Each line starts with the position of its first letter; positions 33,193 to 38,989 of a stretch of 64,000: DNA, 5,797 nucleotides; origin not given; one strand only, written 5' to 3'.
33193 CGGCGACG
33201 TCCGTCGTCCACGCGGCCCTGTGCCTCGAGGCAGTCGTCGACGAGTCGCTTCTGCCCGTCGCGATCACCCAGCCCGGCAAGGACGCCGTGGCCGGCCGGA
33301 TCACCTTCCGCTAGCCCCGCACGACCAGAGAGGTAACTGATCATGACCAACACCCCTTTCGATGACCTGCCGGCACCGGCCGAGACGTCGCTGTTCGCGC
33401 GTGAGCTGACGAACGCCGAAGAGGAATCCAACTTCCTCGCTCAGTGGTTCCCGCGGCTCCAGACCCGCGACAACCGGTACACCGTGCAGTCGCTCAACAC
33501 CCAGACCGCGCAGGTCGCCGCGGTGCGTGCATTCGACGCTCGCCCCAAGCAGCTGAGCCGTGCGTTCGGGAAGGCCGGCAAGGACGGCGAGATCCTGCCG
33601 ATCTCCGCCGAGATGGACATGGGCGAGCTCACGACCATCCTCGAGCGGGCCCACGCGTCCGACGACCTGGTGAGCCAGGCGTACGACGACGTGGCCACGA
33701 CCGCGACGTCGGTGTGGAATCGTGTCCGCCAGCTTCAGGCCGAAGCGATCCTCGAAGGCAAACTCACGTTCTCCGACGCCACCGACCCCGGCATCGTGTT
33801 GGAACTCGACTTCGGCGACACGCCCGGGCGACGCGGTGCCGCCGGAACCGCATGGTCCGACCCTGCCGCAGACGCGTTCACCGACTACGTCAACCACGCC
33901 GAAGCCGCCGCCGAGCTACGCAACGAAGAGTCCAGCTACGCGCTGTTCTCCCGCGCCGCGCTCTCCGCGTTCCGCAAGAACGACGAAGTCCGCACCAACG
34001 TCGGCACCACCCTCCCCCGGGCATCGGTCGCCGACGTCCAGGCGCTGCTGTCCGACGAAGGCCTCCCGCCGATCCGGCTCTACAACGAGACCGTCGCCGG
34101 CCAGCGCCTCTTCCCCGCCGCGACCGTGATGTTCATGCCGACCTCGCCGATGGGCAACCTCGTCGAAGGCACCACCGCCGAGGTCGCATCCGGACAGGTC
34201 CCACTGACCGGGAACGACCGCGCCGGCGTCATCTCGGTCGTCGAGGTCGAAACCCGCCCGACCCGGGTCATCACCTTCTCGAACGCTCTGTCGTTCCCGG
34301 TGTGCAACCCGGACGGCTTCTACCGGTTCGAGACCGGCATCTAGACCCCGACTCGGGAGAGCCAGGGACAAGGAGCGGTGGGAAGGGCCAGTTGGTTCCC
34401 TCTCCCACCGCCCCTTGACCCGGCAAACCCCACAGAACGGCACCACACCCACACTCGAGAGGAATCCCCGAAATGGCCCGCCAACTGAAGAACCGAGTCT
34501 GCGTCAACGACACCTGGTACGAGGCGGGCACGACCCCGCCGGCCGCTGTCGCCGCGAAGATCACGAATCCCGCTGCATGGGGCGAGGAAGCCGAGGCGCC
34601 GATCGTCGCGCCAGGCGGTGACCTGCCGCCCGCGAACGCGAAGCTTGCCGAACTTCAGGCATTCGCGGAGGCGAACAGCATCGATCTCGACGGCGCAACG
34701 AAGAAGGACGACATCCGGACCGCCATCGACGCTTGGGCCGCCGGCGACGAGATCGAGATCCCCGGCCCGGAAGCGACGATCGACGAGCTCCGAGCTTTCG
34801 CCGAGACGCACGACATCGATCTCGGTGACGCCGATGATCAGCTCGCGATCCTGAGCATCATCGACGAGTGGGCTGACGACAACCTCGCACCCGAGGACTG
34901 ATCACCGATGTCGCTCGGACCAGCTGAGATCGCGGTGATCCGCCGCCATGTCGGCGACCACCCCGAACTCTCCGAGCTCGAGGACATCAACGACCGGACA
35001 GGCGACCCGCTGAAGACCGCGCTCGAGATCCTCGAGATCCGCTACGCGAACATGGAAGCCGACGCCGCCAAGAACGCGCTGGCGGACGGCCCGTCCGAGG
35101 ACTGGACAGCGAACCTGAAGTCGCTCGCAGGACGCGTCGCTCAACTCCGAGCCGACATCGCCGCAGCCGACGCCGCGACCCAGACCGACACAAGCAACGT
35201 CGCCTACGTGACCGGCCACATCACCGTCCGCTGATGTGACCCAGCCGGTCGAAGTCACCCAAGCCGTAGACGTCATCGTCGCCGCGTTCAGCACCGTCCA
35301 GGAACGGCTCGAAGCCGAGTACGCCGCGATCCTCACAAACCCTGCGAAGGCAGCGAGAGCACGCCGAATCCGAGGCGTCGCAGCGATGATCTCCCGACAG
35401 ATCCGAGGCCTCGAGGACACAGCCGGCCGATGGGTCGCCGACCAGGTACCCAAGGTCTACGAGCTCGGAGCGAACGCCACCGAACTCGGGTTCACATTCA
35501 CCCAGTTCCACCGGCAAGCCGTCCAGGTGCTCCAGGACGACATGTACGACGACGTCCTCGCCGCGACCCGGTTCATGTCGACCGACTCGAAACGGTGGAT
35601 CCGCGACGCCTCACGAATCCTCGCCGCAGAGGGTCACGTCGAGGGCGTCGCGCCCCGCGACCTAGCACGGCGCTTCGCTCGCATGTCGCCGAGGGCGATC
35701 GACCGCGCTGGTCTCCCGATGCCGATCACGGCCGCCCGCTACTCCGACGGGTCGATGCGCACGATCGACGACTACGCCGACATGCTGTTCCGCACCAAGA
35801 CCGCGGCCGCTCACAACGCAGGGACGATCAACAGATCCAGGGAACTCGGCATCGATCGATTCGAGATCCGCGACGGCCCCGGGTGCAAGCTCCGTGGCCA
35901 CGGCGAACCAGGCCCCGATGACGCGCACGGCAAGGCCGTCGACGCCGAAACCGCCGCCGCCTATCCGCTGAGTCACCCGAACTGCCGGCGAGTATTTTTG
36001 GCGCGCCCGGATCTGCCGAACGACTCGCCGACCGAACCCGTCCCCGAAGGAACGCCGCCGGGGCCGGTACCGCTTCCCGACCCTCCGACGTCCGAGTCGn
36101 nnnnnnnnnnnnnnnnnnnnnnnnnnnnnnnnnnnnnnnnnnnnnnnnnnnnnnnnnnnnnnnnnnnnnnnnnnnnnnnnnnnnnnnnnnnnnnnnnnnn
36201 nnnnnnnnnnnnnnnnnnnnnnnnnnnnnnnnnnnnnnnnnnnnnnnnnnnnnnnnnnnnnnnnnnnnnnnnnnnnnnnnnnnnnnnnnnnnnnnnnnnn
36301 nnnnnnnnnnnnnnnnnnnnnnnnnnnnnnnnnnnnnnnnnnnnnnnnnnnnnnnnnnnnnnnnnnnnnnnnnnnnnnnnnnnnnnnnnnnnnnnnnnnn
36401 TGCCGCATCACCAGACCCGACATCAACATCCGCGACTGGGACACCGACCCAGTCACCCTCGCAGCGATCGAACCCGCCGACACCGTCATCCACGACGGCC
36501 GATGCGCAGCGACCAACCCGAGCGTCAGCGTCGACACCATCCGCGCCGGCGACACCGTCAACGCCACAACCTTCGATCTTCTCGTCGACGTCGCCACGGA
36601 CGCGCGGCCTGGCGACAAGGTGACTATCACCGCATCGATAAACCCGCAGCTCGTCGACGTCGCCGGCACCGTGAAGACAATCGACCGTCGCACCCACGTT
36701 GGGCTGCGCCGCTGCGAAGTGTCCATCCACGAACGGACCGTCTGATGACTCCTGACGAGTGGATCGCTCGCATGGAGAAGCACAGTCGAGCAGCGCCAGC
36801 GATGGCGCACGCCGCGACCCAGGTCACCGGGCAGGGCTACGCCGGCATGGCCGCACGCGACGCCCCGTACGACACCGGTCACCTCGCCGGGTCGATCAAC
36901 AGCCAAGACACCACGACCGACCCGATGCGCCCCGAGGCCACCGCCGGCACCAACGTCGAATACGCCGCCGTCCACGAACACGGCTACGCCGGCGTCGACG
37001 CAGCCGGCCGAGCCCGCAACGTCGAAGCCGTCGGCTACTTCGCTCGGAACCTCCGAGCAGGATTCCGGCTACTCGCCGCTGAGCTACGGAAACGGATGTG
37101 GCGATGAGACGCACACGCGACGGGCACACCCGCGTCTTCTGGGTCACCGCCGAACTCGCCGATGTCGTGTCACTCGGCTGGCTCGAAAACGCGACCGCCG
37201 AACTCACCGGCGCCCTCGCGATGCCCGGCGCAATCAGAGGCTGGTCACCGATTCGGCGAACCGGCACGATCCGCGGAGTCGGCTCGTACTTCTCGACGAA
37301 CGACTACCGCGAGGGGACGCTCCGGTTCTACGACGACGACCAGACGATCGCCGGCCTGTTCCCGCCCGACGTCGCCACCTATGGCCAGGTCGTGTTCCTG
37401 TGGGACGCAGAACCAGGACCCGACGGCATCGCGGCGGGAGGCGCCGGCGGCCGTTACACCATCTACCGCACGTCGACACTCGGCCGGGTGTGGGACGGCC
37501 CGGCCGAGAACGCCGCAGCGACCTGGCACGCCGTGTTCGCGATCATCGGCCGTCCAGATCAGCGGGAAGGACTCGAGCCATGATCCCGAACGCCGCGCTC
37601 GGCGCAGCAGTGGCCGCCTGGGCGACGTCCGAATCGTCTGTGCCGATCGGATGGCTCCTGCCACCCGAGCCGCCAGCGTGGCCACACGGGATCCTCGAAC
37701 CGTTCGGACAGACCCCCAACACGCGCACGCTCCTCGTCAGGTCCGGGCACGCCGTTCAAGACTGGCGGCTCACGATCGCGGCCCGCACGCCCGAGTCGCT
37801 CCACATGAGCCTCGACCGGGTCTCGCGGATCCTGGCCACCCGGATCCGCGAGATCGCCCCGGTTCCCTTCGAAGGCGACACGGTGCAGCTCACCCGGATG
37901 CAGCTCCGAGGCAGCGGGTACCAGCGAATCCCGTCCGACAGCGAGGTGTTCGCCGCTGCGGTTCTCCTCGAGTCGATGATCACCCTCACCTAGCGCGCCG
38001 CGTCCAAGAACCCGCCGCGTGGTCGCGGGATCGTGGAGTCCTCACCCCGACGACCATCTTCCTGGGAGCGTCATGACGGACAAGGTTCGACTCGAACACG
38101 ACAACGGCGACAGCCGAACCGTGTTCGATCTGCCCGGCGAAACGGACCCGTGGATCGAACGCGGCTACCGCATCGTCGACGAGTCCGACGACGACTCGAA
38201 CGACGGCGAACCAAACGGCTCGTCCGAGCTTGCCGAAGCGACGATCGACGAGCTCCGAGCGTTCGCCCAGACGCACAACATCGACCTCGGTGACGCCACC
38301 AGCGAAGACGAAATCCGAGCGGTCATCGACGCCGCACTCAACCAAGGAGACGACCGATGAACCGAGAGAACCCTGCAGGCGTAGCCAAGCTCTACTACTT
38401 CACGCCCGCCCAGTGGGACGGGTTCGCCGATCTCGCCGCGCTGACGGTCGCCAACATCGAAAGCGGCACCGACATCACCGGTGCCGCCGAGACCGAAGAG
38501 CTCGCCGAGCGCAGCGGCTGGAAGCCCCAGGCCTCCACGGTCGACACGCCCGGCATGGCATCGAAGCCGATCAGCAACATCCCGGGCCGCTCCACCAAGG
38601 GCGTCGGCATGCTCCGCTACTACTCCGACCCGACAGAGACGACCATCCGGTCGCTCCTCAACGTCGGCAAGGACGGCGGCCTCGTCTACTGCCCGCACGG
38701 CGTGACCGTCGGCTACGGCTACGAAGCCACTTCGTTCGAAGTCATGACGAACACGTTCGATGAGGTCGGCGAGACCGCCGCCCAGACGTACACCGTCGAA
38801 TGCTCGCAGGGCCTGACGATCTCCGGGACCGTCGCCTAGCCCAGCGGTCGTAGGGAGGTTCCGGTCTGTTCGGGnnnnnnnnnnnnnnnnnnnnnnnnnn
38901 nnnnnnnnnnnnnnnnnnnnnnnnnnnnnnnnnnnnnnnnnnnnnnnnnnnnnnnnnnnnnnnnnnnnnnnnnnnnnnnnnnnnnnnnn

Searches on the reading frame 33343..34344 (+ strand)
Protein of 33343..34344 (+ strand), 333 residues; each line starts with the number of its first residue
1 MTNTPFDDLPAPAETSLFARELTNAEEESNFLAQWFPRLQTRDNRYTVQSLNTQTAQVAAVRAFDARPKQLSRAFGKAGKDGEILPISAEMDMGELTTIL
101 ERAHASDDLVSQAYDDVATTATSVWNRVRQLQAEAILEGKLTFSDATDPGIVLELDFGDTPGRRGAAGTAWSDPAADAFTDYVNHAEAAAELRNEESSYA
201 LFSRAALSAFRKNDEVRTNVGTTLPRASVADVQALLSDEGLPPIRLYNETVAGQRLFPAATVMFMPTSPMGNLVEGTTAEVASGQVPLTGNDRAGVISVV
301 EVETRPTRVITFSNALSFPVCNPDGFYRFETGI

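Call 40: find_related_loci(query=window:33343-34344:+, collection=viral_contigs, flank=10000)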
Query window:33343-34344:+ (333 aa) in viral_contigs; peptide patterns used: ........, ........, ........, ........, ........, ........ (x = any residue, [..] = any of these).
7 stretches matched a pattern, but none encodes a relative of the query by tblastn (E <= 1e-3).

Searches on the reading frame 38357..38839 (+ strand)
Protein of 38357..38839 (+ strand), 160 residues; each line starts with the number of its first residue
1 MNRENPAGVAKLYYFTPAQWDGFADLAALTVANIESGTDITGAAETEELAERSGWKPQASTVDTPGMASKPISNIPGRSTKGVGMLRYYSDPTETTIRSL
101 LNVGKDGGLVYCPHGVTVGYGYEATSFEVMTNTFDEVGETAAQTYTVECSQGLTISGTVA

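Call 3: search_protein_families(library=pfam, proteins=[window:38357-38839:+], max_evalue=0.1)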
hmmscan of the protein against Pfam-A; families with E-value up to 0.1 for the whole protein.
window:38357-38839:+ (160 aa): 1 family
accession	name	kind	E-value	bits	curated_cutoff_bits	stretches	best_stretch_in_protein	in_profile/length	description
PF25595.1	Phage_TTP_16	-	5.8e-12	46.3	27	1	14-148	16-151/167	Phage tail tube protein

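Call 5: search_protein_families(library=phrogs, proteins=[window:38357-38839:+], max_evalue=0.01)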
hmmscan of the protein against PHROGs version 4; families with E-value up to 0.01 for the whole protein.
window:38357-38839:+ (160 aa): 1 family
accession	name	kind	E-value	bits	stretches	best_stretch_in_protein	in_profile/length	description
phrog_2491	-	tail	7.4e-09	36.6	1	13-139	16-144/171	major tail protein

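Call 31: find_related_loci(query=window:38357-38839:+, collection=viral_contigs, flank=8000)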
Query window:38357-38839:+ (160 aa) in viral_contigs; peptide patterns used: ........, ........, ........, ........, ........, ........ (x = any residue, [..] = any of these).
6 stretches matched a pattern, but none encodes a relative of the query by tblastn (E <= 1e-3).

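Call 32: search_dna_similar(query=window:38357-38839:+, collection=phages, mode=protein, max_rows=15, max_evalue=0.001)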
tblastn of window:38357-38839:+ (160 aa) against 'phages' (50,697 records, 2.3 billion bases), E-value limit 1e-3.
No match.
